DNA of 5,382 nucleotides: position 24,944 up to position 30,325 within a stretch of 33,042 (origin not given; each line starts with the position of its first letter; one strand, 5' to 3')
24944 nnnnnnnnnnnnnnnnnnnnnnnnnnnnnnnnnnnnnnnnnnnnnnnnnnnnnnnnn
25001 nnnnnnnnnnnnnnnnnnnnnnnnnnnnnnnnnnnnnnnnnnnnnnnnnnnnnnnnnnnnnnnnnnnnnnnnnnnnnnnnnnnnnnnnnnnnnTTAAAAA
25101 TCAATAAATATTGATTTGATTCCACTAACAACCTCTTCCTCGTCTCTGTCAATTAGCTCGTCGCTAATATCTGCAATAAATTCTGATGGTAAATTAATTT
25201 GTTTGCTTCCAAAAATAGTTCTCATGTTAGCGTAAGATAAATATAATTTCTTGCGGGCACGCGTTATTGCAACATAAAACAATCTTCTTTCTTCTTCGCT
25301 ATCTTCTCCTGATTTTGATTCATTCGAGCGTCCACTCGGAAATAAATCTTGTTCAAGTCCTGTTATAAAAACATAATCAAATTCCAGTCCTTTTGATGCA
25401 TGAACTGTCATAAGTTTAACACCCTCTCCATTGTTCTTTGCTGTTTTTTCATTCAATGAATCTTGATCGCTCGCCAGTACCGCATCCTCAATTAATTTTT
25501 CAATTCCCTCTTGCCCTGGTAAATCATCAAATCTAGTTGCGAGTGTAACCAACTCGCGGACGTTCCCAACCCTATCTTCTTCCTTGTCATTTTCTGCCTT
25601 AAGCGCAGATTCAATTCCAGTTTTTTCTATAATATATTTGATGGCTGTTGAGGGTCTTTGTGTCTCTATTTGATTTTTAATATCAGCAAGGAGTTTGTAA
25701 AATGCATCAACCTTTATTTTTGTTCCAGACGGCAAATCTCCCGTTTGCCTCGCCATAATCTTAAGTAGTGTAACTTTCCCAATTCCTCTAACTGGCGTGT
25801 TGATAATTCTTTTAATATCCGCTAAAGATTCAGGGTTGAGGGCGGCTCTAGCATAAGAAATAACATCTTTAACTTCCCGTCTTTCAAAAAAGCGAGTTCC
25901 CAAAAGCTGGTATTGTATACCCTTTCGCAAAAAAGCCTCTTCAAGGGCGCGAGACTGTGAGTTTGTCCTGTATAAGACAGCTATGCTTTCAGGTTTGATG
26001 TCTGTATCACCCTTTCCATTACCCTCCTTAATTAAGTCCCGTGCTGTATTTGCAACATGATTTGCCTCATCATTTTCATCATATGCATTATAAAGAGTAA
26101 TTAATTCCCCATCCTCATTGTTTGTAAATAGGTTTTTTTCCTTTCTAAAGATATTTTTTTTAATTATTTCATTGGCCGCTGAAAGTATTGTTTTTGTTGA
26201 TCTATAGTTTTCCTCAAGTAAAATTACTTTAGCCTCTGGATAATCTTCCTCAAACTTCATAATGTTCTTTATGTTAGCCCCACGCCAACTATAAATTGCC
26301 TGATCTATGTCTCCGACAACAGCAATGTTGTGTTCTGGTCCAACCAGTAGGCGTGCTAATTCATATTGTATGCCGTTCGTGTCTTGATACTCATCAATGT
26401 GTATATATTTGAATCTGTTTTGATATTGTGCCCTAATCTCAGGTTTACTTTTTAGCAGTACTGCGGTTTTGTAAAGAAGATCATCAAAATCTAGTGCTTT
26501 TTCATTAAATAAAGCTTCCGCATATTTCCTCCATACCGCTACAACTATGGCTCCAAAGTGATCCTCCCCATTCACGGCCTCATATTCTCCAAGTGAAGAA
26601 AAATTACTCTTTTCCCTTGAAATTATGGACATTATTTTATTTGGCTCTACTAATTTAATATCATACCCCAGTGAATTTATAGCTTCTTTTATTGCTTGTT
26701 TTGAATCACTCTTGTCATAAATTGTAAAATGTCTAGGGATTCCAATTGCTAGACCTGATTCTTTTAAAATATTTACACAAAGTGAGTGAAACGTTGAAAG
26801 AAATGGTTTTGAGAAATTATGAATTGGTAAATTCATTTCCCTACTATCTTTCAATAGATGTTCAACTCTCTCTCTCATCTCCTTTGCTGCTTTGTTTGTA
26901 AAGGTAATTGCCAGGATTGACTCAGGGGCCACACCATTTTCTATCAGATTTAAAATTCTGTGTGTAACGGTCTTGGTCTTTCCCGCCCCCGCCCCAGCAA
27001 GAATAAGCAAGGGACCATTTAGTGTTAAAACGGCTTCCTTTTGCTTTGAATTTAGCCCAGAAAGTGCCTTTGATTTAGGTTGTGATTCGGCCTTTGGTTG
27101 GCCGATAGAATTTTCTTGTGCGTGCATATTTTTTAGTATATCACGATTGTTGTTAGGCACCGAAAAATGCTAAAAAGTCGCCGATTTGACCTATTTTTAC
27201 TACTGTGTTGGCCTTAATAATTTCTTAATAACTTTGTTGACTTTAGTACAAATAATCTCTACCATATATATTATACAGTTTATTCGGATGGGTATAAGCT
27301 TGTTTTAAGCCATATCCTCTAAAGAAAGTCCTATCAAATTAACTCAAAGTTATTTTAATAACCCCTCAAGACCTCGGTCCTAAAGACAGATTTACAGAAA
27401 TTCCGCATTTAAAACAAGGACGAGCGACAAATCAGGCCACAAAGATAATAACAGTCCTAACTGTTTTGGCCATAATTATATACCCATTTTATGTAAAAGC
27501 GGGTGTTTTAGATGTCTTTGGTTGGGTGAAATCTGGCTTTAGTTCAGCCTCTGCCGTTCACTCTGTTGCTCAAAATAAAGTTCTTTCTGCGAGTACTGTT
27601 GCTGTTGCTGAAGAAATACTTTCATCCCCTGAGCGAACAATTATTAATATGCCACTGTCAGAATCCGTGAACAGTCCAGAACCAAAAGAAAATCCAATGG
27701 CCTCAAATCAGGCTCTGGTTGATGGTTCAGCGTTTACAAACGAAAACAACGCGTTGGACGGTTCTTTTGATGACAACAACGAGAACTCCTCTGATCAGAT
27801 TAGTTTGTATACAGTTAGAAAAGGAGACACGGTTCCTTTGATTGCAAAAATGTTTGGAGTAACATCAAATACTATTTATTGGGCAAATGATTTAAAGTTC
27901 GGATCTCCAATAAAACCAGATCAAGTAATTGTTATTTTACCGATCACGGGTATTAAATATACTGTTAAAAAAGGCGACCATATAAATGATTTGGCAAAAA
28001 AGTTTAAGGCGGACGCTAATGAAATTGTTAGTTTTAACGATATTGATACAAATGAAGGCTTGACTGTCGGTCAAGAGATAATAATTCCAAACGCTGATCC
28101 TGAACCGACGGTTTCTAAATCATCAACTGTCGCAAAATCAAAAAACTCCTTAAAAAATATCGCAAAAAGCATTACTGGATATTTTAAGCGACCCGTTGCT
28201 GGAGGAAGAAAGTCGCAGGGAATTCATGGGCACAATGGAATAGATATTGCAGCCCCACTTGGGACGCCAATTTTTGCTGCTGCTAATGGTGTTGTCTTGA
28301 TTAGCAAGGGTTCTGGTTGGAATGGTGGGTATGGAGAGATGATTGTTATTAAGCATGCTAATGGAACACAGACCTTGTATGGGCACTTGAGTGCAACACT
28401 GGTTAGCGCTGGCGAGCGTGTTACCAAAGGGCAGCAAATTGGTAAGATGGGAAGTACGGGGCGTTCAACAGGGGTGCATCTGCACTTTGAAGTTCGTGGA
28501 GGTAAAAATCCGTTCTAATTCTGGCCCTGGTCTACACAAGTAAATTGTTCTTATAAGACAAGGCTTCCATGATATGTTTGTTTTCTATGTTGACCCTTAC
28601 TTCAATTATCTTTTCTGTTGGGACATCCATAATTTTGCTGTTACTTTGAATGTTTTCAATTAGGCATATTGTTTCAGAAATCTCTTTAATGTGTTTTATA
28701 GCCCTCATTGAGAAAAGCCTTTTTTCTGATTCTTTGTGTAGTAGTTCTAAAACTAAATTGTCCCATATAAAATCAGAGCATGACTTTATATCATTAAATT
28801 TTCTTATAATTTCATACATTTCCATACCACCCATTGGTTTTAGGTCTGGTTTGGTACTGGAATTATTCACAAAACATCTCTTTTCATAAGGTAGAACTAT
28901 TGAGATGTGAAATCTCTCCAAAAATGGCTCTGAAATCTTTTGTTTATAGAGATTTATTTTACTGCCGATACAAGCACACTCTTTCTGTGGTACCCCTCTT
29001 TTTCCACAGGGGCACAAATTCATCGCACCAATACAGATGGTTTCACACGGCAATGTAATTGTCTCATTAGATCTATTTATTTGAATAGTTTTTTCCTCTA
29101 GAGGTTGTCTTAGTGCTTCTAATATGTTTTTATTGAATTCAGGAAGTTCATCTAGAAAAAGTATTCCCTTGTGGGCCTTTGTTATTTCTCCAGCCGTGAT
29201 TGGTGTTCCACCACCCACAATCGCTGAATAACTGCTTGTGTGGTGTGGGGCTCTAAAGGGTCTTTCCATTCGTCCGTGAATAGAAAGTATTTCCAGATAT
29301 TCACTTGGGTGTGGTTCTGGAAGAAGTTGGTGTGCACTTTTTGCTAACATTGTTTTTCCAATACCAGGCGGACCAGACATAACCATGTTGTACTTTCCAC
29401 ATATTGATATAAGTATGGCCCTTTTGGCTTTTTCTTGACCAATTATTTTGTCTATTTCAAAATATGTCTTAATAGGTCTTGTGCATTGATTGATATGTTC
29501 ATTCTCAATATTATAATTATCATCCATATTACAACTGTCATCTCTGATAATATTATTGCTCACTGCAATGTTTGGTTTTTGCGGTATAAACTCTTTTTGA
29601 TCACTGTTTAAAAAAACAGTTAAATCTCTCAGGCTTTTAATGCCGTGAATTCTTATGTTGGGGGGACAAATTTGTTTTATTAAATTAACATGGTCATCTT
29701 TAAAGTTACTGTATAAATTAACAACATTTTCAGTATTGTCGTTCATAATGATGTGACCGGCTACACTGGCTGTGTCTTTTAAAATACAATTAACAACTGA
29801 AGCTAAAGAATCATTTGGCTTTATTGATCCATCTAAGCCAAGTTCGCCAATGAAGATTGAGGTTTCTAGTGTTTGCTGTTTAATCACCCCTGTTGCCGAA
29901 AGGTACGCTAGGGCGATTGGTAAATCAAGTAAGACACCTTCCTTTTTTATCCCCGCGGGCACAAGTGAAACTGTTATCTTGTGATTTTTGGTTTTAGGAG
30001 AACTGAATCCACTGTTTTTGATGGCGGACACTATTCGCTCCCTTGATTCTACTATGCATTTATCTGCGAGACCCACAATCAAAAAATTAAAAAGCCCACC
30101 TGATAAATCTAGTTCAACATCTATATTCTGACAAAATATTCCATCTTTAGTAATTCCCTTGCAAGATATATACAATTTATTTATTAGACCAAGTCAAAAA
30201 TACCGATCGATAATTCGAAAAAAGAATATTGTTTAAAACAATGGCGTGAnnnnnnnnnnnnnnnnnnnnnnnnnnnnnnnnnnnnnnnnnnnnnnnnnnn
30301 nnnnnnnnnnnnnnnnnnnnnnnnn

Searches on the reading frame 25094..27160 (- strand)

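Call 8: search_protein_families(library=pfam, proteins=[window:25094-27160:-], max_evalue=0.01)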
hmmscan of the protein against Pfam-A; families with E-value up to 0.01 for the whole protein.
window:25094-27160:- (688 aa): 8 families
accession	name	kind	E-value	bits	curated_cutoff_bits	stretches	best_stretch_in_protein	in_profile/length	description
PF00580.27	UvrD-helicase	-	1.7e-87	294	23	1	36-308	1-271/271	UvrD/REP helicase N-terminal domain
PF13361.12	UvrD_C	-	2.5e-70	238.1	25.6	1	313-645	1-349/350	UvrD-like helicase C-terminal domain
PF13245.12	AAA_19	-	1.6e-22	80.6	25.1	1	40-291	1-132/134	AAA domain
PF13538.12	UvrD_C_2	-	2e-12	47.2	27.4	2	620-641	30-51/52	UvrD-like helicase C-terminal domain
PF13087.12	AAA_12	-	1.3e-08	35.1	27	1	529-640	84-189/195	AAA domain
PF01443.25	Viral_helicase1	-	4.4e-07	30.4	21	1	562-640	162-225/228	Viral superfamily 1 RNA helicase core domain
PF13604.12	AAA_30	-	0.00054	20.2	27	1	36-100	2-67/191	AAA domain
PF13086.12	AAA_11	-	0.0058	16.9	27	0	36-101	2-74/257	AAA domain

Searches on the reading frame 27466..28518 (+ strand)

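Call 27: search_protein_families(library=pfam, proteins=[window:27466-28518:+], max_evalue=0.001)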
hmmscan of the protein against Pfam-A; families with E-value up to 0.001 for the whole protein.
window:27466-28518:+ (350 aa): 5 families
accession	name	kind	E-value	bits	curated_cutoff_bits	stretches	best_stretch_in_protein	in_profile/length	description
PF01551.29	Peptidase_M23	-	4e-34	117.1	28.7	1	255-348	2-92/96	Peptidase family M23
PF01476.26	LysM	-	1.2e-20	73.6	20.9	2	165-208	1-43/43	LysM domain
PF23473.1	LysM3_LYK4_5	-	2.2e-12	47.3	29.3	1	115-149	5-38/48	LYK4/5 LysM3 domain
PF23446.1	LysM1_NFP_LYK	-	6e-06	27.5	36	0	173-208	18-54/60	NFP/LYK LysM1 domain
PF23462.1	LysM3_NFP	-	6.6e-05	23.8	28.1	0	167-208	7-47/48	NFP LysM3 domain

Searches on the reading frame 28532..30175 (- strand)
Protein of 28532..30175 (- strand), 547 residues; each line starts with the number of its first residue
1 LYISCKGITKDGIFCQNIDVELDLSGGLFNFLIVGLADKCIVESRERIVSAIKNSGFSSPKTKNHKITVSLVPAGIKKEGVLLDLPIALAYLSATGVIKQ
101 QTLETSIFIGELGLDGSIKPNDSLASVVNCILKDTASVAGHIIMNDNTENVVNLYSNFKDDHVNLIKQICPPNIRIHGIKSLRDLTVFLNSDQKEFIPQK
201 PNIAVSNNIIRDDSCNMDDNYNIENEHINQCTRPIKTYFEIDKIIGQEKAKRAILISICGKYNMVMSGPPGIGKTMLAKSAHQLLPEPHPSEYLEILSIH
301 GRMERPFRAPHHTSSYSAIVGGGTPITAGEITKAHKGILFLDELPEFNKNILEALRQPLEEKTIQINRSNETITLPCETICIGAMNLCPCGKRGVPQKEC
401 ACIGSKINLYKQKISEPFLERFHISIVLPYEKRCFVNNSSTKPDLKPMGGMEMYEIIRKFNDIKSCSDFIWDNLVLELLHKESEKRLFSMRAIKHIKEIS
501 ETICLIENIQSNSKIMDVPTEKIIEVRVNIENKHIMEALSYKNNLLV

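Call 27: search_protein_families(library=pfam, proteins=[window:28532-30175:-], max_evalue=0.001)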
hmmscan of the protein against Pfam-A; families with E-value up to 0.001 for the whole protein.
window:28532-30175:- (547 aa): 7 families
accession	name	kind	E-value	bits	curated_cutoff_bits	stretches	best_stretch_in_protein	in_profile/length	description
PF01078.27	Mg_chelatase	-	1.4e-68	230.8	20.3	1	242-430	3-201/207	Magnesium chelatase, subunit ChlI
PF13541.12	ChlI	-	5.3e-29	101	27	1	20-129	1-105/121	Subunit ChlI of Mg-chelatase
PF07728.20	AAA_5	-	1e-10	42.2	22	1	264-389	2-125/139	AAA domain (dynein-related subfamily)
PF00493.29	MCM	-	3.4e-09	36.6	23.3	1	235-386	32-172/224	MCM P-loop domain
PF00158.32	Sigma54_activat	-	2.9e-06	27.5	20.2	1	260-381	21-139/168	Sigma-54 interaction domain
PF20030.5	bpMoxR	-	8.2e-06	25.5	27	1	243-389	13-148/205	MoxR domain in the MoxR-vWA-beta-propeller ternary systems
PF00004.35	AAA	-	7.7e-05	23.6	21.2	1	264-365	1-98/131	ATPase family associated with various cellular activities (AAA)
